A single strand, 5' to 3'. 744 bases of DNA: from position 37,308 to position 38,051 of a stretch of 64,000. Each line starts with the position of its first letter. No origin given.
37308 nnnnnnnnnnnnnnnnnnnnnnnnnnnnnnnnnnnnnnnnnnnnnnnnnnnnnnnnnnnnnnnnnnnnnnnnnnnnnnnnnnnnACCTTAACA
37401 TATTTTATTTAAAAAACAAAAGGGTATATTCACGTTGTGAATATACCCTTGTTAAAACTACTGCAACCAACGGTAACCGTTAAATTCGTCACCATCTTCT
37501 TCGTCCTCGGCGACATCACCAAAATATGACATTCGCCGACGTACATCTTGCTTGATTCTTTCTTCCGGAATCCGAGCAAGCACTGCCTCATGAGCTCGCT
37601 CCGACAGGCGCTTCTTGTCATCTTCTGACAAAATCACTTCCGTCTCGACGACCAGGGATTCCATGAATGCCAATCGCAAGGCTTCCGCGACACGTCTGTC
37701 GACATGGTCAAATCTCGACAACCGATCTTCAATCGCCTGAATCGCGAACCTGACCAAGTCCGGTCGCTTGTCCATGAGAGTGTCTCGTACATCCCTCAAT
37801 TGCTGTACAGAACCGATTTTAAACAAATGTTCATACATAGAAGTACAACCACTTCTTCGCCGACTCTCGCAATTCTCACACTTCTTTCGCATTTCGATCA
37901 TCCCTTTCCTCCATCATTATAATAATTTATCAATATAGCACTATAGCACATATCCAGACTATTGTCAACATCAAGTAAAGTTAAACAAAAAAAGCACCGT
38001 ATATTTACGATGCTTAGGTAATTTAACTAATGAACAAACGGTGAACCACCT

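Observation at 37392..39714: GC-rich three-gene insertion splitting mutL from mutS, with two Cys-motif paralogs and a lipoprotein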

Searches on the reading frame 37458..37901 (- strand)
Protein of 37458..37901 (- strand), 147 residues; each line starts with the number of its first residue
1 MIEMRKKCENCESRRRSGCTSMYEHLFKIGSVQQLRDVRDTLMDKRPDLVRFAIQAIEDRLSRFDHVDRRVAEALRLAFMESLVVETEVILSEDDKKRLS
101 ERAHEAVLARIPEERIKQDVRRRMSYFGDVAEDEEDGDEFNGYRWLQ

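Call 5: search_protein_families(library=pfam, proteins=[window:37458-37901:-], max_evalue=1)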
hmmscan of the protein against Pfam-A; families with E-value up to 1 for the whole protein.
window:37458-37901:- (147 aa): 3 families
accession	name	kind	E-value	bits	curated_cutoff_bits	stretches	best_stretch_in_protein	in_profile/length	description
PF15392.11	Joubert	-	0.032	14.3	27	1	58-110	113-162/334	Joubert syndrome-associated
PF05546.16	She9_MDM33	-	0.076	13.3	22.2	1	86-130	110-154/198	She9 / Mdm33 family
PF25320.1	TELO2_ARM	-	0.097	12.5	27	1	40-97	180-235/242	TELO2 ARM repeat domain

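Call 6: search_protein_families(library=ncbifam, proteins=[window:37458-37901:-], max_evalue=1)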
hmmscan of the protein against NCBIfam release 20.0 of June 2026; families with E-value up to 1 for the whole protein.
window:37458-37901:- (147 aa): 0 families

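Call 9: find_homologous_proteins(query=window:37458-37901:-, max_evalue=0.01)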
Query window:37458-37901:- (147 aa): 2 proteins with E <= 0.01 among 79 candidates.
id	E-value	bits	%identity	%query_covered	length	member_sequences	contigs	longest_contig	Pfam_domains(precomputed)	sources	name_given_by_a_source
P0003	8.3e-88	309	99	100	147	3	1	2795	-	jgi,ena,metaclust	metaclust:\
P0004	4.5e-43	164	59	100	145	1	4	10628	-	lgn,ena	-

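Call 10: find_encoding_contigs(protein=P0004, flank=10000, max_places=6)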
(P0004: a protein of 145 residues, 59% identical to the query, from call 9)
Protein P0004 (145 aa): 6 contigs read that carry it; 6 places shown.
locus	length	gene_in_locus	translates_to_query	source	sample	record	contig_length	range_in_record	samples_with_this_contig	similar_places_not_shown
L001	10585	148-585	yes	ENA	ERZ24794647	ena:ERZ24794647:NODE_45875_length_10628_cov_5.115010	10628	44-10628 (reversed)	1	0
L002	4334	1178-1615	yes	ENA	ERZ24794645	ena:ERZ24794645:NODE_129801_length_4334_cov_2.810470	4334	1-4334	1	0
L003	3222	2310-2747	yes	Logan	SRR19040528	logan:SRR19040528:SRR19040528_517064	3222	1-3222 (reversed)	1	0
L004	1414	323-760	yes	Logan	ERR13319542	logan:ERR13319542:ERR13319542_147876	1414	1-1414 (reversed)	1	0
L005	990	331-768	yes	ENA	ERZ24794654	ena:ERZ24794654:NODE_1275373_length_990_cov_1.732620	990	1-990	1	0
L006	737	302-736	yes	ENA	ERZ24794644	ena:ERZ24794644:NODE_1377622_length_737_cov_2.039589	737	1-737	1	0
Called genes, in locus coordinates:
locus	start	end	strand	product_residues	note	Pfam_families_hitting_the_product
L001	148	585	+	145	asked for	-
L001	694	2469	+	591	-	PF02518:HATPase_c, PF13589:HATPase_c_3, PF01119:DNA_mis_repair, PF08676:MutL_C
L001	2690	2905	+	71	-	PF01176:eIF-1a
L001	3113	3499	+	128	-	PF00416:Ribosomal_S13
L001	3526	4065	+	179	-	PF00411:Ribosomal_S11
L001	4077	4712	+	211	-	PF00163:Ribosomal_S4, PF01479:S4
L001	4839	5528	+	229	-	PF01193:RNA_pol_L, PF01000:RNA_pol_A_bac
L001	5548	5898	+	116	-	PF01196:Ribosomal_L17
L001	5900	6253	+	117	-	PF00572:Ribosomal_L13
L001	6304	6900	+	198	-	PF00380:Ribosomal_S9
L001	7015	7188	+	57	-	-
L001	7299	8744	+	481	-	PF01943:Polysacc_synt, PF03023:MurJ, PF13440:Polysacc_synt_3, PF01554:MatE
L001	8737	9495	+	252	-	PF02578:Cu-oxidase_4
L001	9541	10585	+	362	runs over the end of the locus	?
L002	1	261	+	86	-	?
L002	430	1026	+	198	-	-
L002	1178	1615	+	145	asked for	-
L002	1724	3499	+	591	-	PF02518:HATPase_c, PF13589:HATPase_c_3, PF01119:DNA_mis_repair, PF08676:MutL_C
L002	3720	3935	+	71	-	PF01176:eIF-1a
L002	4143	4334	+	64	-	?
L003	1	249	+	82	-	?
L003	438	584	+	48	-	-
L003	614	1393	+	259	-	-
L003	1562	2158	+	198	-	-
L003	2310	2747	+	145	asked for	-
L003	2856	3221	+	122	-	?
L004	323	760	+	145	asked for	-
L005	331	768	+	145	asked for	-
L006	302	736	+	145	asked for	?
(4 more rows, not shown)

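Call 52: search_solved_structures(query=A2, max_evalue=10, show_alignments=2)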
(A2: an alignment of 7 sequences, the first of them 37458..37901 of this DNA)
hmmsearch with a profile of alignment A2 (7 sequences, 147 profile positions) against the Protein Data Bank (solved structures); distinct sequences matched with E-value up to 10: 2.
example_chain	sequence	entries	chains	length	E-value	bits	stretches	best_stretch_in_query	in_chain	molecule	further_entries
4g1t_A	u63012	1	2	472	1.8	11.9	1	45-140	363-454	Interferon-induced protein with tetratricopeptide repeats 2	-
3zyq_A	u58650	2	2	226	4.6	10.6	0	55-111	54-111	HEPATOCYTE GROWTH FACTOR-REGULATED TYROSINE KINASE SUBSTRATE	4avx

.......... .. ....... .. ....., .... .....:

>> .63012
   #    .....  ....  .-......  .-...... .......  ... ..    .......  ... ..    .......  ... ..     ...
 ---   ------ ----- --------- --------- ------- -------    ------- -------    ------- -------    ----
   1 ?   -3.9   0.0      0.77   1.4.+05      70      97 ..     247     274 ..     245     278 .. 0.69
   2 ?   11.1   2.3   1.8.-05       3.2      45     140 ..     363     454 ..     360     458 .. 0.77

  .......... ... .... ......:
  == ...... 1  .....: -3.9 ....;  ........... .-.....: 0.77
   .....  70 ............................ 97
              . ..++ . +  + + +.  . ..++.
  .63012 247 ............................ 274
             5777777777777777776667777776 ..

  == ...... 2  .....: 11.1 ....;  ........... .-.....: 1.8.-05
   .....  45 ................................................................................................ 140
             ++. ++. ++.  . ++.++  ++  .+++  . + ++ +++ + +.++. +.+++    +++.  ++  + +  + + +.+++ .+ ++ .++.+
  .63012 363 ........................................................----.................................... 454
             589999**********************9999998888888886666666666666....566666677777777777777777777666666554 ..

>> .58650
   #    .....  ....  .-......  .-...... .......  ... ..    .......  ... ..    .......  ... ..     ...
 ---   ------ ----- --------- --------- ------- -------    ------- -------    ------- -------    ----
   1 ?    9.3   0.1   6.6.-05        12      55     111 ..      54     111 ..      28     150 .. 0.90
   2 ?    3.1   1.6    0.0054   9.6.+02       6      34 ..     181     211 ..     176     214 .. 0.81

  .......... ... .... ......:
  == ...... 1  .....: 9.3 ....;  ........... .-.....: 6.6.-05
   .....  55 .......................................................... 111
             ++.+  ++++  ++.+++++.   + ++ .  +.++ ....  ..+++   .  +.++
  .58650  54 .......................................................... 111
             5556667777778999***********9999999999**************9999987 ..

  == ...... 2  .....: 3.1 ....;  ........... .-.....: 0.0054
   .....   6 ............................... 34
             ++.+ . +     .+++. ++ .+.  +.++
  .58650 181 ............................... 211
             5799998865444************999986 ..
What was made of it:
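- Tried and rejected: A PDB sequence-profile search gave a best E of 1.8 (call 52).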

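Call 54: search_protein_families(library=pfam, proteins=[L003:614-1393:+], max_evalue=0.1)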
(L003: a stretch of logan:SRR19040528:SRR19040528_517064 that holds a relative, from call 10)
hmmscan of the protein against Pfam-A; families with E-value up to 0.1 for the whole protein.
L003:614-1393:+ (259 aa): 0 families

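Call 55: search_protein_families(library=phrogs, proteins=[window:37458-37901:-], max_evalue=0.1)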
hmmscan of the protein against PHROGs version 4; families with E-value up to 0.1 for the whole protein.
window:37458-37901:- (147 aa): 1 family
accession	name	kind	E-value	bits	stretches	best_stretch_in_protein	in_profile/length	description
phrog_30475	-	unknown function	0.01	16.9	0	18-45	8-36/80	-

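Call 56: search_protein_families(library=padloc, proteins=[window:37458-37901:-], max_evalue=0.1)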
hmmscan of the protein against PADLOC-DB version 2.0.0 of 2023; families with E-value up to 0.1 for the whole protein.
window:37458-37901:- (147 aa): 0 families

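Call 57: predict_structure(alignment_id=A2)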
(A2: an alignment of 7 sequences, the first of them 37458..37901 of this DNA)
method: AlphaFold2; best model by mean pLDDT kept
length: 147 residues; sequences in the alignment: 7
mean_pLDDT: 70.9   pTM: 0.49
mean pLDDT of the five models: 70.9, 70.3, 69.7, 68.8, 67.6
residues with pLDDT >= 90: 21; 70-90: 65; 50-70: 32; < 50: 29
segments of 3 or more residues with pLDDT < 50: 1-4, 12-17, 130-136, 139-143, 145-147
pLDDT, mean of each block of 10 residues (from residue 1): 44 53 83 88 82 90 90 91 79 73 71 62 57 45 44
secondary structure, 60 per line:
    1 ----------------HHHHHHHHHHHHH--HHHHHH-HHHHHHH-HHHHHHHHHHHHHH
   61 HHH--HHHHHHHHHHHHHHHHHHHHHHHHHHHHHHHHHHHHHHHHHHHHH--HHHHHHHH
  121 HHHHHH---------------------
elements in order: H17-29 H32-37 H39-45 H47-63 H66-110 H113-126
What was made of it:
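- The AF2 model of orfA is a helical bundle, pLDDT 80-91 over residues 21-100, with a disordered tail (call 57). The knuckle is modelled at pLDDT below 55 (call 57).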

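Call 62: fold_search(model_id=the predicted structure, library=pdb)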
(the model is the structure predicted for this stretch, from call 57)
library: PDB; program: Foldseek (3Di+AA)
matches with E <= 10: 317; with E <= 0.001: 0
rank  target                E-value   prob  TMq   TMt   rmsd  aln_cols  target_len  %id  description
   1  7x6f_A                6.0e-01  0.63  0.39  0.40   6.5       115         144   15  Outer membrane lipoprotein QseG of Escherichia coli O157:H7 (released 2023-03-15)
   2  7x6g_F                6.4e-01  0.82  0.47  0.47   5.3       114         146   15  Outer membrane lipoprotein QseG of Escherichia coli O157:H7 (released 2023-03-15)
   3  7x6g_A                6.4e-01  0.77  0.43  0.44   5.5       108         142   15  Outer membrane lipoprotein QseG of Escherichia coli O157:H7 (released 2023-03-15)
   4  2crb_MODEL_1_A        7.6e-01  0.69  0.35  0.50   7.3        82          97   13  Solution structure of MIT domain from mouse NRBF-2 (released 2005-11-20)
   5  9k7w_D                9.2e-01  0.72  0.34  0.50   3.2        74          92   15  Crystal structure of designed nickel-induced homotrimer C3-Ni1-HH*3-18 (released 2025-10-29)
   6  5h2x_A                9.2e-01  0.63  0.33  0.14   4.7        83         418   13  Crystal structure of the karyopherin Kap60p bound to the SUMO protease Ulp1p (150-172) (released 2016-12-14)
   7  5lvz                  9.2e-01  0.54  0.32  0.21   6.0       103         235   12  Crystal structure of yeast 14-3-3 protein from Lachancea thermotolerans (released 2016-10-19)
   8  5h2w_A                1.1e+00  0.57  0.33  0.14   4.7        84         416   13  Crystal structure of the karyopherin Kap60p bound to the SUMO protease Ulp1p (150-340) (released 2016-12-14)
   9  5d2d_A                1.1e+00  0.44  0.30  0.20   5.8        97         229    7  Crystal structure of human 14-3-3 zeta in complex with CFTR R-domain peptide pS753-pS768 (released 2016-03-16)
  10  3rpu_B                1.2e+00  0.28  0.34  0.18  21.4       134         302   16  Crystal structure of the MukE-MukF complex (released 2012-03-14)
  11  5wfx_A                1.4e+00  0.35  0.32  0.21   5.8       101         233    7  Structural basis for the interaction of 14-3-3beta with Tricarboxylic Acid Cycle intermediate Malate (released 2018-05-16)
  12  9aye                  1.4e+00  0.18  0.22  0.31  11.3        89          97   17  FIS1 T34D Covalent inhibitor complex (released 2025-05-21)
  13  6bcr_E                1.5e+00  0.44  0.28  0.18   9.0        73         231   10  Complex of 14-3-3 theta with an IRSp53 peptide phosphorylated at T340 (released 2018-10-24)
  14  8f6q_A                1.5e+00  0.35  0.30  0.23   7.8        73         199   19  CryoEM structure of designed modular protein oligomer C8-71 (released 2023-11-29)
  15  1nzn                  1.7e+00  0.15  0.24  0.28  11.0        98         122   16  Cytosolic domain of the human mitchondrial fission protein Fis1 adopts a TPR fold (released 2004-03-02)
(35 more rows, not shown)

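Call 79: fold_search(model_id=the predicted structure, library=viral)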
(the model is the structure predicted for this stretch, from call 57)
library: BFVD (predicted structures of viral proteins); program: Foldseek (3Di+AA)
matches with E <= 10: 403; with E <= 0.001: 0
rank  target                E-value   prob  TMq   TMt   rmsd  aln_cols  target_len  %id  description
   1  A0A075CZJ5            7.9e-02  0.35  0.21  0.12  16.9       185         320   12  Tegument protein UL51 homolog [Elephant endotheliotropic herpesvirus 5]
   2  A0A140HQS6            1.1e-01  0.33  0.22  0.14  17.7       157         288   17  BJDP [Lymantria dispar multicapsid nuclear polyhedrosis virus]
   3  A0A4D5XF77            1.5e-01  0.75  0.33  0.14  11.7       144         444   10  Uncharacterized protein [Mimivirus LCMiAC02]
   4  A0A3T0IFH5            5.6e-01  0.33  0.35  0.29  24.0       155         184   14  (no name in the UniProt tables at hand)
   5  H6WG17                5.9e-01  0.16  0.22  0.23  25.4       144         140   16  Uncharacterized protein [Cyanophage S-TIM5]
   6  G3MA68                6.7e-01  0.41  0.28  0.41   5.6        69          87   16  Gp327 [Bacillus phage G]
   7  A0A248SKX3            7.1e-01  0.13  0.22  0.31  12.8        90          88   16  ANR family transcriptional regulator [Klebsiella phage SopranoGao]
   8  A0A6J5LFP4            7.6e-01  0.60  0.31  0.51   7.7        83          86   16  Uncharacterized protein [uncultured Caudovirales phage]
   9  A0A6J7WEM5            8.0e-01  0.54  0.36  0.55  10.3        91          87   14  Uncharacterized protein [uncultured Caudovirales phage]
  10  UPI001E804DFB         9.1e-01  0.33  0.25  0.43   5.3        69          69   14  (no name look-up for this kind of identifier)
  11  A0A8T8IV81            9.6e-01  0.47  0.30  0.48   3.3        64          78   22  Uncharacterized protein [Pseudomonas phage phiGM22-3]
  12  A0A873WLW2            9.6e-01  0.35  0.37  0.43  15.8       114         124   18  (no name in the UniProt tables at hand)
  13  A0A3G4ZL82            9.6e-01  0.11  0.21  0.08  22.3       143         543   13  Uncharacterized protein [Terrestrivirus sp.]
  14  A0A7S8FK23            1.1e+00  0.57  0.39  0.27  12.7       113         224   14  (no name in the UniProt tables at hand)
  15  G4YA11                1.1e+00  0.30  0.30  0.19  13.8       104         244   20  (no name in the UniProt tables at hand)
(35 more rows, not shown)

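Call 83: list_cluster_members(proteins=[P0003, P0001, P0005, P0008, P0007, P0006, P0004, P0002])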
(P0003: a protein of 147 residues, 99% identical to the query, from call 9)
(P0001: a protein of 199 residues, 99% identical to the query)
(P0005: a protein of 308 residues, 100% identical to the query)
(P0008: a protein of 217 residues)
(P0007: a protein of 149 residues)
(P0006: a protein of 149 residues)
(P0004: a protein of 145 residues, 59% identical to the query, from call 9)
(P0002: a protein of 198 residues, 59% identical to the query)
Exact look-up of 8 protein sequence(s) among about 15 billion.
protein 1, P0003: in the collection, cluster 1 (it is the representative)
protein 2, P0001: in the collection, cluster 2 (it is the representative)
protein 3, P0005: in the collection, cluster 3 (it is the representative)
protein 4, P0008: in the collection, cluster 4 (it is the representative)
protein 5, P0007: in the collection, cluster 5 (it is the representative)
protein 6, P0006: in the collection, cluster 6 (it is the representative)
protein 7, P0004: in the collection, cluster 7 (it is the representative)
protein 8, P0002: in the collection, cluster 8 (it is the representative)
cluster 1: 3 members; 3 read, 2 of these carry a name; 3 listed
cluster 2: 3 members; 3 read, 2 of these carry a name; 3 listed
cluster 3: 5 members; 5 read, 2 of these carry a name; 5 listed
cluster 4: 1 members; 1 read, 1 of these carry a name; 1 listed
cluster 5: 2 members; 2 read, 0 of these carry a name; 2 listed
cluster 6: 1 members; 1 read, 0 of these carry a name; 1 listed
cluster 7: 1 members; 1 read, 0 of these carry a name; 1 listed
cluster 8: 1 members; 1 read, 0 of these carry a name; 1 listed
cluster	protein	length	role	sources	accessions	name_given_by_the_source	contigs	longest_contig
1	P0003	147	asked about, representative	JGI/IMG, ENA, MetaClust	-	\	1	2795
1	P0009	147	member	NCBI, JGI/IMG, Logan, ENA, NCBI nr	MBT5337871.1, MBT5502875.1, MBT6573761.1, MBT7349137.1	hypothetical protein HN858_05730 [Candidatus Falkowbacteria bacterium] | hypothetical protein | hypothetical protein [Candidatus Falkowbacteria bacterium]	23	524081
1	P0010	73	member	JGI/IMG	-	-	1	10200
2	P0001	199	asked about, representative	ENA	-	-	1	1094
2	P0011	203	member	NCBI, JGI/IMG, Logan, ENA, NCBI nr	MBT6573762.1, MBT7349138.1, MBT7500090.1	hypothetical protein HN858_05735 [Candidatus Falkowbacteria bacterium] | hypothetical protein | hypothetical protein [Candidatus Falkowbacteria bacterium]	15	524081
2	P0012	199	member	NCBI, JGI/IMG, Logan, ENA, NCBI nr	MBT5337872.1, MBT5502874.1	hypothetical protein HOK15_01540 [Candidatus Falkowbacteria bacterium] | hypothetical protein [Candidatus Falkowbacteria bacterium]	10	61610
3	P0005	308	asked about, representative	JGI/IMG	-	hypothetical protein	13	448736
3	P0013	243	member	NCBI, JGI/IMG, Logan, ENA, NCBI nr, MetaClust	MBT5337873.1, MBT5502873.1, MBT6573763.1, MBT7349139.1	hypothetical protein HN858_05740 [Candidatus Falkowbacteria bacterium] | hypothetical protein [Candidatus Falkowbacteria bacterium] | \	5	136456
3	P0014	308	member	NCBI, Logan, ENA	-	-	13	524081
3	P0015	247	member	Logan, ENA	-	-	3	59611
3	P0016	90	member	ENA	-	-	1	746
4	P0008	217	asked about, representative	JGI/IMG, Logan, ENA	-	hypothetical protein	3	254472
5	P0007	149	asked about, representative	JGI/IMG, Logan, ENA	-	-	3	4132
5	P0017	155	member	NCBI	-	-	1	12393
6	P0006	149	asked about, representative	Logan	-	-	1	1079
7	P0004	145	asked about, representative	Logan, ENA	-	-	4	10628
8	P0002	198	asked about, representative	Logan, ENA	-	-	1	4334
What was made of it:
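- Checked: The lipoprotein-like gene starts at ATG 39480 and is 243 aa, the length NCBI annotation also gives (call 83).
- None beyond the lack of annotation ('hypothetical protein', call 83).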
